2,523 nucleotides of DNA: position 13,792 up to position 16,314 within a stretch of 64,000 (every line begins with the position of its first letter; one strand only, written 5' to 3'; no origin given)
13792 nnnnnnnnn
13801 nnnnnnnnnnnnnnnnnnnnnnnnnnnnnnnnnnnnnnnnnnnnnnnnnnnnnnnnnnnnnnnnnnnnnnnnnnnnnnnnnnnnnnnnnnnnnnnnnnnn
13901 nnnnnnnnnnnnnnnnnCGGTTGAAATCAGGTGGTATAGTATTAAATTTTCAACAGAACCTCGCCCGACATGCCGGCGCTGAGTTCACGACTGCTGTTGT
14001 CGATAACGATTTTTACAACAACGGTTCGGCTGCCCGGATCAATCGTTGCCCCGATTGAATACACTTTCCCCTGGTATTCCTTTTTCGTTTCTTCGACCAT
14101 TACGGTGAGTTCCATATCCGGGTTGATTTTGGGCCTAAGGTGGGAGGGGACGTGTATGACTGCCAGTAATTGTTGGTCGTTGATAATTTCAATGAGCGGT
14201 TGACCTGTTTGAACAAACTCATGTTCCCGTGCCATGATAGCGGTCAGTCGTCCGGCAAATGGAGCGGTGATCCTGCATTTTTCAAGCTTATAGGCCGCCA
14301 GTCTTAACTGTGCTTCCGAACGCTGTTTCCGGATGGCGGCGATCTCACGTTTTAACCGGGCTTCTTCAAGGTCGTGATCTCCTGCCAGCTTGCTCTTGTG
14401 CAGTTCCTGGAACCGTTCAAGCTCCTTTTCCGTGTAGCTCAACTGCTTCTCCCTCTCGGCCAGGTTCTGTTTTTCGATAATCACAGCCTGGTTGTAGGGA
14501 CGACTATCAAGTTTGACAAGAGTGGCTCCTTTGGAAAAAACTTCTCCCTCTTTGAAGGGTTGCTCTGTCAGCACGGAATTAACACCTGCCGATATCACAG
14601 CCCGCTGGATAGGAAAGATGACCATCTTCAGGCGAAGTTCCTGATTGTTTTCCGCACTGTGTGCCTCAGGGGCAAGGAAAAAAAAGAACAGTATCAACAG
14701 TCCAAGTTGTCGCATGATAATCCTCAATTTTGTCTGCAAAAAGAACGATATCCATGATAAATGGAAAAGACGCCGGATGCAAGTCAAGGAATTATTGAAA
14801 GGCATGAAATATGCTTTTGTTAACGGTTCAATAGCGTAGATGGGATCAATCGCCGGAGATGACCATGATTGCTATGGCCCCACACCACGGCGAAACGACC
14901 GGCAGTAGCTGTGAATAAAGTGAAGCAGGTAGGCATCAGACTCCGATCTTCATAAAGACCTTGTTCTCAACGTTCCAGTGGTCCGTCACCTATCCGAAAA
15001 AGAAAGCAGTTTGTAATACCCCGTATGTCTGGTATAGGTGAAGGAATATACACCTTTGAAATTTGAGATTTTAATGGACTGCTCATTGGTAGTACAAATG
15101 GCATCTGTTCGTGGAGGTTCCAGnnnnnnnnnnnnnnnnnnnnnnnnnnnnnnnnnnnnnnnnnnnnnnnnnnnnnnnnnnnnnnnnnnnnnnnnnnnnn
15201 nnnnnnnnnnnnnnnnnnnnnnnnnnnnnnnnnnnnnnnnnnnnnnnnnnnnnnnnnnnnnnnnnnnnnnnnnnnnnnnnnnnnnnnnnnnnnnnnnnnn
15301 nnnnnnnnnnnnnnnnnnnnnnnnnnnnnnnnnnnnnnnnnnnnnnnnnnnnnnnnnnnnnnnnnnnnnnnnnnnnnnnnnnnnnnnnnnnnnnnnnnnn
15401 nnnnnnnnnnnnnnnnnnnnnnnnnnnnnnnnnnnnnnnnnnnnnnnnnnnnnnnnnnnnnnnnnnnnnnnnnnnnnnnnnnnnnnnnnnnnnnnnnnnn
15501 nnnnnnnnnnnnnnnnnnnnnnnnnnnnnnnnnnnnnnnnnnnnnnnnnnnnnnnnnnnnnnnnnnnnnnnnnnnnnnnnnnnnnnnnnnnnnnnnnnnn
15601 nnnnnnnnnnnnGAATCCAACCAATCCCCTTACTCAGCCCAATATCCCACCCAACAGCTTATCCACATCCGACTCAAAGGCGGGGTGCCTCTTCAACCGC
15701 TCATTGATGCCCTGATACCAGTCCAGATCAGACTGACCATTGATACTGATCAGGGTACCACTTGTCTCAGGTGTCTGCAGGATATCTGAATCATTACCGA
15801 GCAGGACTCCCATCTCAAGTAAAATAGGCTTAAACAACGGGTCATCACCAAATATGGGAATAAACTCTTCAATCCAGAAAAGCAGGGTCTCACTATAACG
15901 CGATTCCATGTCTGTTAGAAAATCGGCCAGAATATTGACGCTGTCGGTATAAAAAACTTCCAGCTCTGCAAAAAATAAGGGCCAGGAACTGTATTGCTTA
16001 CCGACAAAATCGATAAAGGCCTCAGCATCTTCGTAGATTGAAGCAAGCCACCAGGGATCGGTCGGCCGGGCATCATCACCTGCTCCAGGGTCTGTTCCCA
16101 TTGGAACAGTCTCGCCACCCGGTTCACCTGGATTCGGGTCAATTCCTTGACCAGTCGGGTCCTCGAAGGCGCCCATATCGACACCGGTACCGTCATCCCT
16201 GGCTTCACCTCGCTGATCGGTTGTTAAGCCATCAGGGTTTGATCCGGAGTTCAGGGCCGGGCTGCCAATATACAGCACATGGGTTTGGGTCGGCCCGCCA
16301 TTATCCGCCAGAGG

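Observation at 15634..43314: Two tandem paralogous giant genes (about 5,250 and 3,930 codons) made of concatenated 'CSLREA-like head / parallel beta-helix / choice-of-anchor-Q-like tail' modules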

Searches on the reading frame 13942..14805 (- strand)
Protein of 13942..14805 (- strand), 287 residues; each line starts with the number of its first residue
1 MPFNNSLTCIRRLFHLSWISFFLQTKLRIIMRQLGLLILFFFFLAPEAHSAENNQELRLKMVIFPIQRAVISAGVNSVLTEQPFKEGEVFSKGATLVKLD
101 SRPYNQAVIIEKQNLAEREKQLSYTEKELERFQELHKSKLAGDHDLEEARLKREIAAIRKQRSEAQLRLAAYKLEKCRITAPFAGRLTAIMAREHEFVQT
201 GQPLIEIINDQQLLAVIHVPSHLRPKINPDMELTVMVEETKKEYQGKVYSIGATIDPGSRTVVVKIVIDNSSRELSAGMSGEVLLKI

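Call 9: search_protein_families(library=pfam, proteins=[window:13942-14805:-], max_evalue=0.001)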
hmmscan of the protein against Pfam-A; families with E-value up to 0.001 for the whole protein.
window:13942-14805:- (287 aa): 2 families
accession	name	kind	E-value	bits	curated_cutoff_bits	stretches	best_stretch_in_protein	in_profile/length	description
PF13437.12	HlyD_3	-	7e-18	65.8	22.2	1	179-271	2-96/106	HlyD family secretion protein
PF16576.10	HlyD_D23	-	7e-16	58.6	30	1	85-279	36-212/214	Barrel-sandwich domain of CusB or HlyD membrane-fusion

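Call 21: search_protein_families(library=ncbifam, proteins=[window:13942-14805:-], max_evalue=0.01)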
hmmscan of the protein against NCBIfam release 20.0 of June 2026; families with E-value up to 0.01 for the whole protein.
window:13942-14805:- (287 aa): 20 families
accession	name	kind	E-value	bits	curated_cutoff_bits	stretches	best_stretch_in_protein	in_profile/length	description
TIGR01730.1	RND_mfp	subfamily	1.6e-45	155.5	94.9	1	50-284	8-243/322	efflux RND transporter periplasmic adaptor subunit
TIGR00999.1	8a0102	subfamily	2.5e-27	95.7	319.3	1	87-286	1-202/271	CzcB/NccB family metal efflux transporter periplasmic adaptor subunit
NF008589.1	PRK11556.1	equivalog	5.9e-13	48.5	391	1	71-271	87-296/392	MdtA/MuxA family multidrug efflux RND transporter periplasmic adaptor subunit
NF007785.0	PRK10476.1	equivalog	1.1e-11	44.1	376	1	160-264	192-297/347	multidrug transporter subunit MdtN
NF007132.1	PRK09578.1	equivalog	2.2e-11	43.2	512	1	68-200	65-197/396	MexX/AxyX family multidrug efflux RND transporter periplasmic adaptor subunit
NF033138.2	RND-peri-MexC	equivalog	2.3e-11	43.4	625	1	63-203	58-198/375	MexC family multidrug efflux RND transporter periplasmic adaptor subunit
TIGR00998.1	8a0101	subfamily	6.9e-10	38.4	390.8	2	161-253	189-283/334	EmrA/EmrK family multidrug efflux transporter periplasmic adaptor subunit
NF045904.1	RND-peri-MexE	equivalog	9.3e-10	37.9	714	1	75-204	70-199/390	multidrug efflux RND transporter periplasmic adaptor subunit MexE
NF007850.1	PRK10559.1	equivalog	2.1e-08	33.6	400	1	70-265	42-236/303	p-hydroxybenzoic acid efflux pump subunit AaeA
NF002939.0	PRK03598.1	equivalog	2.5e-08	33.5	393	1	113-170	115-172/332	secretion protein HlyD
NF000272.2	OqxA_adapt_sub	exception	2e-07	30.4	835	1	83-201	82-200/391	multidrug efflux RND transporter periplasmic adaptor subunit OqxA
TIGR02971.1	heterocyst_DevB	subfamily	5.5e-07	29.3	129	1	107-256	134-283/327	ABC exporter membrane fusion protein, DevB family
TIGR03794.1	NHLM_micro_HlyD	equivalog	3.9e-06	26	156.2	1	176-248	253-329/421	NHLP bacteriocin system secretion protein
NF011604.1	PRK15030.1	equivalog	8.3e-06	25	765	1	70-204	67-201/397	multidrug efflux RND transporter periplasmic adaptor subunit AcrA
NF033834.1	RND_adapt_MexA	exception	1.2e-05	24.6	750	1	69-204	64-185/373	multidrug efflux RND transporter periplasmic adaptor subunit MexA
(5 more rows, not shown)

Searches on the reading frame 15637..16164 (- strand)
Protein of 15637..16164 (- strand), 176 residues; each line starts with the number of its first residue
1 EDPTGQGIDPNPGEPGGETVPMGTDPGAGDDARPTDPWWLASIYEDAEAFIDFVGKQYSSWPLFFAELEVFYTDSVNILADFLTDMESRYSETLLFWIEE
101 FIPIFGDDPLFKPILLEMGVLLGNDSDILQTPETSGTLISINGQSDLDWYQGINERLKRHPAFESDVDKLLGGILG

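Call 20: find_homologous_proteins(query=window:15637-16164:-, max_evalue=0.001)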
Query window:15637-16164:- (176 aa): 1 proteins with E <= 0.001 among 41 candidates.
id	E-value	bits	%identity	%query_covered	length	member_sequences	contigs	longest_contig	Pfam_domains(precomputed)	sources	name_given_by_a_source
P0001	6.7e-45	171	53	99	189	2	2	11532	-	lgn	-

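Call 21: search_protein_families(library=ncbifam, proteins=[window:15637-16164:-], max_evalue=0.01)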
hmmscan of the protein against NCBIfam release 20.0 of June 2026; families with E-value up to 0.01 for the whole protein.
window:15637-16164:- (176 aa): 0 families
